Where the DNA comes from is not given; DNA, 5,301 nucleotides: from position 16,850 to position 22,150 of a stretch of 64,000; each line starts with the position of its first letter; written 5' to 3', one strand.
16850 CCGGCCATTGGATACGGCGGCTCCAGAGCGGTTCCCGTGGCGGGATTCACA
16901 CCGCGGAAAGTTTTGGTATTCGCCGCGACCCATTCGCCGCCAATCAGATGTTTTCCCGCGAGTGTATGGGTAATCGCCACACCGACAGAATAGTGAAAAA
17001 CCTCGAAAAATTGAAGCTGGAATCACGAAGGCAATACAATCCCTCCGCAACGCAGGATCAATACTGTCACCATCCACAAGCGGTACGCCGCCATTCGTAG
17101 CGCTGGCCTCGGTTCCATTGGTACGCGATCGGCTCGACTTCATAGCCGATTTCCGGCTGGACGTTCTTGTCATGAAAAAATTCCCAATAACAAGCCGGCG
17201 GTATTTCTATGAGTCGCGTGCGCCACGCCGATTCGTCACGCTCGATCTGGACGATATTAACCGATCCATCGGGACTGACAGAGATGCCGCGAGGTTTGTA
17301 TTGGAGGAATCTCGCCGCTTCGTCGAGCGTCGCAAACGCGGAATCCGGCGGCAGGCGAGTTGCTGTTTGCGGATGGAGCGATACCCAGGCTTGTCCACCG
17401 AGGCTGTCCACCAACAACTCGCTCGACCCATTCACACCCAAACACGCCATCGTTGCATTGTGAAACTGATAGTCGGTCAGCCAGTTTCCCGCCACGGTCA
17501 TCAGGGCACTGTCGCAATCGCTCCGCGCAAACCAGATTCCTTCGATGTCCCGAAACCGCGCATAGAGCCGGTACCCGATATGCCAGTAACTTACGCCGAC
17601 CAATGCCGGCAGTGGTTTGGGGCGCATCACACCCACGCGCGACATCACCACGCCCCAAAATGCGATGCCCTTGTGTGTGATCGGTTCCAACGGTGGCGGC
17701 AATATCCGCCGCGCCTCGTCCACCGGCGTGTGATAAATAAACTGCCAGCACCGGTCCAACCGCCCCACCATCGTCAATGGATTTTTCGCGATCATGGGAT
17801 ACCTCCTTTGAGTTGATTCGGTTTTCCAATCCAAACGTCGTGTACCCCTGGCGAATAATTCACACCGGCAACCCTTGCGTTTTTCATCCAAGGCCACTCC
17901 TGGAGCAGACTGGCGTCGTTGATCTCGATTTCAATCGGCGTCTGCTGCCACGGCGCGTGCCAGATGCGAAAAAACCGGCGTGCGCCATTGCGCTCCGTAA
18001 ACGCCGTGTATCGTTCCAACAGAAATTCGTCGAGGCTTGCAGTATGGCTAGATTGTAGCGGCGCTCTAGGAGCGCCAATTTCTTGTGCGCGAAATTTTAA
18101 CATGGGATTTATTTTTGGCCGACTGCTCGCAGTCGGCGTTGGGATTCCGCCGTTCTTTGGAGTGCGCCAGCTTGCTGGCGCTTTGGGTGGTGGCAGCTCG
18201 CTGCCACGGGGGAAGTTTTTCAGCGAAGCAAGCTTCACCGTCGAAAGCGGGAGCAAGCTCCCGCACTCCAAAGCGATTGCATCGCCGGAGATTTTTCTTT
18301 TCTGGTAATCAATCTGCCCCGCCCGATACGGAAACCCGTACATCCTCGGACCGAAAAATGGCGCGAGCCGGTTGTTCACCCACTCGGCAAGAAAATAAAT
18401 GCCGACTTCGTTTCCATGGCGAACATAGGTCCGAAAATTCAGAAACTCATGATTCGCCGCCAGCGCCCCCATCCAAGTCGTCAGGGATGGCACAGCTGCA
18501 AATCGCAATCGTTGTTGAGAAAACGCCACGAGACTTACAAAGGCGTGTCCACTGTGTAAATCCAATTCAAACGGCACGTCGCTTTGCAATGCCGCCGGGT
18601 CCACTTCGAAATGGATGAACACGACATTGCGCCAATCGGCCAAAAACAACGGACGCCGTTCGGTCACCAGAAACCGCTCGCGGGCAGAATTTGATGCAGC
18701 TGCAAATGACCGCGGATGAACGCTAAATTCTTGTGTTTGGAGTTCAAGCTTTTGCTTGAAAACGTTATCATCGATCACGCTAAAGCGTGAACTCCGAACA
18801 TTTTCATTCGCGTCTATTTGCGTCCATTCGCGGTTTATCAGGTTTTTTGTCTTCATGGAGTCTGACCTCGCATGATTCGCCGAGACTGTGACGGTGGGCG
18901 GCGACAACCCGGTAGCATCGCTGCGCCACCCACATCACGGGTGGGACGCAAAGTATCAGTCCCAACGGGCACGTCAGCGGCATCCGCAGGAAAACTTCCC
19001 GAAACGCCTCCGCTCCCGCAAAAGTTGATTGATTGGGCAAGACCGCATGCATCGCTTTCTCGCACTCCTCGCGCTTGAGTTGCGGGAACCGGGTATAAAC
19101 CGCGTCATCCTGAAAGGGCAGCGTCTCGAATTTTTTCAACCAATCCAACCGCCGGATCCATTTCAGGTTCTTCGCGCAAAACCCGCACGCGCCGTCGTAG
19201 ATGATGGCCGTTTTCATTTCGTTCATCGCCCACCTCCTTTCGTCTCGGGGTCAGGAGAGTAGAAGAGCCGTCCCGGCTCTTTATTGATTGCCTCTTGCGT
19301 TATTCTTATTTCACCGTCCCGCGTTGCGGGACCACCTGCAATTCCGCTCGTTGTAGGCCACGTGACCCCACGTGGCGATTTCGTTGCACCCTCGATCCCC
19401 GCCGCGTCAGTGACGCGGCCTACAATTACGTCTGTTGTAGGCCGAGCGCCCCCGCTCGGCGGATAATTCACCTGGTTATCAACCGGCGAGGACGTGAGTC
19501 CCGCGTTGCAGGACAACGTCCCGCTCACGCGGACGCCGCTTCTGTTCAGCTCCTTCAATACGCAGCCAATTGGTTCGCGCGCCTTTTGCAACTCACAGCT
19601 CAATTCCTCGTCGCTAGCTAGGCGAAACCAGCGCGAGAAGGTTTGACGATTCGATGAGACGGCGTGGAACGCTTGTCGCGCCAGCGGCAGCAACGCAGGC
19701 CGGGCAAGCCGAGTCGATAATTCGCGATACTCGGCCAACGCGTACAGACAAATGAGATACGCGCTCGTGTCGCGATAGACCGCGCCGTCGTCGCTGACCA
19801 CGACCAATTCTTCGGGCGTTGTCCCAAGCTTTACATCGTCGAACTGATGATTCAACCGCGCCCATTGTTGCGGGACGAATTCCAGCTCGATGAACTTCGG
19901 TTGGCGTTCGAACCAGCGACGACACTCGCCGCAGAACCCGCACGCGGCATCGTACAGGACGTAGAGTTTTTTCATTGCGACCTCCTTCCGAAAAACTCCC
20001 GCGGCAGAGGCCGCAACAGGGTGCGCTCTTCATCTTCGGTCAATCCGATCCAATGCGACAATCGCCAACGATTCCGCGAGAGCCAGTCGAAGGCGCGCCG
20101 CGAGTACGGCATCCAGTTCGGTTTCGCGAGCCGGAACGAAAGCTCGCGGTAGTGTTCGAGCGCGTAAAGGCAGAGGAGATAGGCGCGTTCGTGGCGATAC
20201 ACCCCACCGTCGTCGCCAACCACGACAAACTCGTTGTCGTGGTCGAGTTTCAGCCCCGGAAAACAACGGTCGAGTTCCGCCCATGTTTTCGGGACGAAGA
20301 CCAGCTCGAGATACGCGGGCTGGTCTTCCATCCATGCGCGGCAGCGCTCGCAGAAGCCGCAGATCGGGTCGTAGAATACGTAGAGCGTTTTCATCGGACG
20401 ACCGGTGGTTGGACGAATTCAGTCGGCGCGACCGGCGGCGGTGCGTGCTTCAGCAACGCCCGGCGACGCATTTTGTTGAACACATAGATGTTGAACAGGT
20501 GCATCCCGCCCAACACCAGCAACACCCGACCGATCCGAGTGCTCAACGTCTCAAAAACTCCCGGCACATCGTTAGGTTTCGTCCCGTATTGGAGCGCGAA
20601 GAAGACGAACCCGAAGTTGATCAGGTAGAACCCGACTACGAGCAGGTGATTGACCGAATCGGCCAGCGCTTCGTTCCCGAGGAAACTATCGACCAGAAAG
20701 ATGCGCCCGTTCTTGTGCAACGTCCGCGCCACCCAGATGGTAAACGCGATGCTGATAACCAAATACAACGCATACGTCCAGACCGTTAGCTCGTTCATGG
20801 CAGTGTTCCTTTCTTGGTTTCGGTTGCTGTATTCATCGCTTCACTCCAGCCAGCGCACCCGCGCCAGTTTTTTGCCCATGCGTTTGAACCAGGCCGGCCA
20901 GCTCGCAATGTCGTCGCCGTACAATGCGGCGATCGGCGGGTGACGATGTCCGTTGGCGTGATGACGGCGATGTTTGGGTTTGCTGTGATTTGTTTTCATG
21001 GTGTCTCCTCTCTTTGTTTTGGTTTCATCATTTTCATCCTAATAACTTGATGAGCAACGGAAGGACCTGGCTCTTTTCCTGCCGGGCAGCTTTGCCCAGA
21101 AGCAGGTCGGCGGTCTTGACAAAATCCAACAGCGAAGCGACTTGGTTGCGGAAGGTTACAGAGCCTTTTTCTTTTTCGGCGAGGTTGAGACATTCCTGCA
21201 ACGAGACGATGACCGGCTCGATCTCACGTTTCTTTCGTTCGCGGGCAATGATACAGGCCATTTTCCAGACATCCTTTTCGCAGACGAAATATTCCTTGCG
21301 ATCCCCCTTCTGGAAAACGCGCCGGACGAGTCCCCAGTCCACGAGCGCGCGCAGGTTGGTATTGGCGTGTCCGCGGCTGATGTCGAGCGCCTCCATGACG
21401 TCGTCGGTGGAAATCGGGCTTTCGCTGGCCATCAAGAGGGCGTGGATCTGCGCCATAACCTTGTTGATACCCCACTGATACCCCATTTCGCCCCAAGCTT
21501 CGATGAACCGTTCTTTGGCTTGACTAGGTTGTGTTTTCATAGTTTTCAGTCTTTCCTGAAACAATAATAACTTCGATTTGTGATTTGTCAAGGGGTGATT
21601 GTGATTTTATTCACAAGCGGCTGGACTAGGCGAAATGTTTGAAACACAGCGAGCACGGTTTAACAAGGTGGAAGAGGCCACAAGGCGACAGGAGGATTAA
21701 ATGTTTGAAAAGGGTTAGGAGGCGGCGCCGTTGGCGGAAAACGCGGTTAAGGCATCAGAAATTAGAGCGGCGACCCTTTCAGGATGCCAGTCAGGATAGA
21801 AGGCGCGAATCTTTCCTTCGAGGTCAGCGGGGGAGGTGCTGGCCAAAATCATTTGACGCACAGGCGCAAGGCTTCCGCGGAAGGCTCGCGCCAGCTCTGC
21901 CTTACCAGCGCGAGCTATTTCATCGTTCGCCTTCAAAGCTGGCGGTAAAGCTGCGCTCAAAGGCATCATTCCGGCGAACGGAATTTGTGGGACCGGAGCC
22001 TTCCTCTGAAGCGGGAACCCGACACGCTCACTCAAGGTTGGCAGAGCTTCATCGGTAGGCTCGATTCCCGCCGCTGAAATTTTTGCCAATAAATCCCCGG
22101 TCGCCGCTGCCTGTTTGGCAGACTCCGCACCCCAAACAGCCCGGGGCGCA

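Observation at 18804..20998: Operon of three tandem DCC-family (DUF393) thiol-disulfide oxidoreductase paralogs led by a membrane protein and a His-rich mini-ORF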

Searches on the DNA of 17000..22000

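Call 10: search_rna_families(source=window, start=17000, end=22000, threshold=evalue, max_evalue=1)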
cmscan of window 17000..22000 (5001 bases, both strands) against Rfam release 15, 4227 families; matches with E-value up to 1: 2.
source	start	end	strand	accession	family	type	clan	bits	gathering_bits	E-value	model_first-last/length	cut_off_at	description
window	18153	18275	+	RF04159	MIR1437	Gene; miRNA;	-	24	168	0.72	1-192/192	no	MIR1437 microRNA precursor family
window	21202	21295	-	RF01497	ALIL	Cis-reg;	-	18.8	50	0.1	1-117/117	no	ALIL pseudoknot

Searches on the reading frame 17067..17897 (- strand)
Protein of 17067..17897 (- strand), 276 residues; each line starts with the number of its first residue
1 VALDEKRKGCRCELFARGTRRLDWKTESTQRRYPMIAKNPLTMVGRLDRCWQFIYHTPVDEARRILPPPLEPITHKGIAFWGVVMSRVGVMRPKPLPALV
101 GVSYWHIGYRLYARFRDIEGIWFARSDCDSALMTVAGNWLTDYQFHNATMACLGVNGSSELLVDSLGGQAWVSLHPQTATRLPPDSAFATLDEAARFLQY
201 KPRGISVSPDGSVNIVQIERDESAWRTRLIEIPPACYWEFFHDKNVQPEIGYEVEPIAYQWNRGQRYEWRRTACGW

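Call 3: search_protein_families(library=pfam, proteins=[window:17067-17897:-], max_evalue=0.01)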
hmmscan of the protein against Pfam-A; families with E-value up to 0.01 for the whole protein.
window:17067-17897:- (276 aa): 1 family
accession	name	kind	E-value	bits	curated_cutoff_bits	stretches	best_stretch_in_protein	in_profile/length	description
PF09844.14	DUF2071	-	3.3e-12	46.9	27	1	55-152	12-111/212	Uncharacterized conserved protein (COG2071)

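Call 6: search_protein_families(library=ncbifam, proteins=[window:17067-17897:-], max_evalue=0.01)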
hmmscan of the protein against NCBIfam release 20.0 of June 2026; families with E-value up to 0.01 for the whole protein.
window:17067-17897:- (276 aa): 0 families

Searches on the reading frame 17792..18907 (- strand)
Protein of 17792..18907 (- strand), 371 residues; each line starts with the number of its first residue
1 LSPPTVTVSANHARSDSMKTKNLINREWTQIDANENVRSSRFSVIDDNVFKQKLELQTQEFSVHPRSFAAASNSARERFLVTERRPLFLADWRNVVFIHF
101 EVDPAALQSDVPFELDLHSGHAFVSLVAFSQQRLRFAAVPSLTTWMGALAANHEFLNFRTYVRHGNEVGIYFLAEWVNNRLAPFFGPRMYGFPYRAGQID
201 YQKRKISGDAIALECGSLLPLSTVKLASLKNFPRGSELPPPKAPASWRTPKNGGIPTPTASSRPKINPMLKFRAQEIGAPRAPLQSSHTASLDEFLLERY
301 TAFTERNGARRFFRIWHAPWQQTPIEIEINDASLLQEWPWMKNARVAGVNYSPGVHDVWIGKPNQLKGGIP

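Call 3: search_protein_families(library=pfam, proteins=[window:17792-18907:-], max_evalue=0.01)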
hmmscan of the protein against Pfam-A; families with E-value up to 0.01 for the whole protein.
window:17792-18907:- (371 aa): 2 families
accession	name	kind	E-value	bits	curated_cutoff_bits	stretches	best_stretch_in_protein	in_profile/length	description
PF09844.14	DUF2071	-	6.2e-32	111.4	27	1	90-355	2-211/212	Uncharacterized conserved protein (COG2071)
PF06314.16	ADC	-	2.7e-06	27.5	29.8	1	88-210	19-122/238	Acetoacetate decarboxylase (ADC)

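Call 6: search_protein_families(library=ncbifam, proteins=[window:17792-18907:-], max_evalue=0.01)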
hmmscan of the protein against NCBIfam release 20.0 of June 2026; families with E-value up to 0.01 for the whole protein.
window:17792-18907:- (371 aa): 0 families
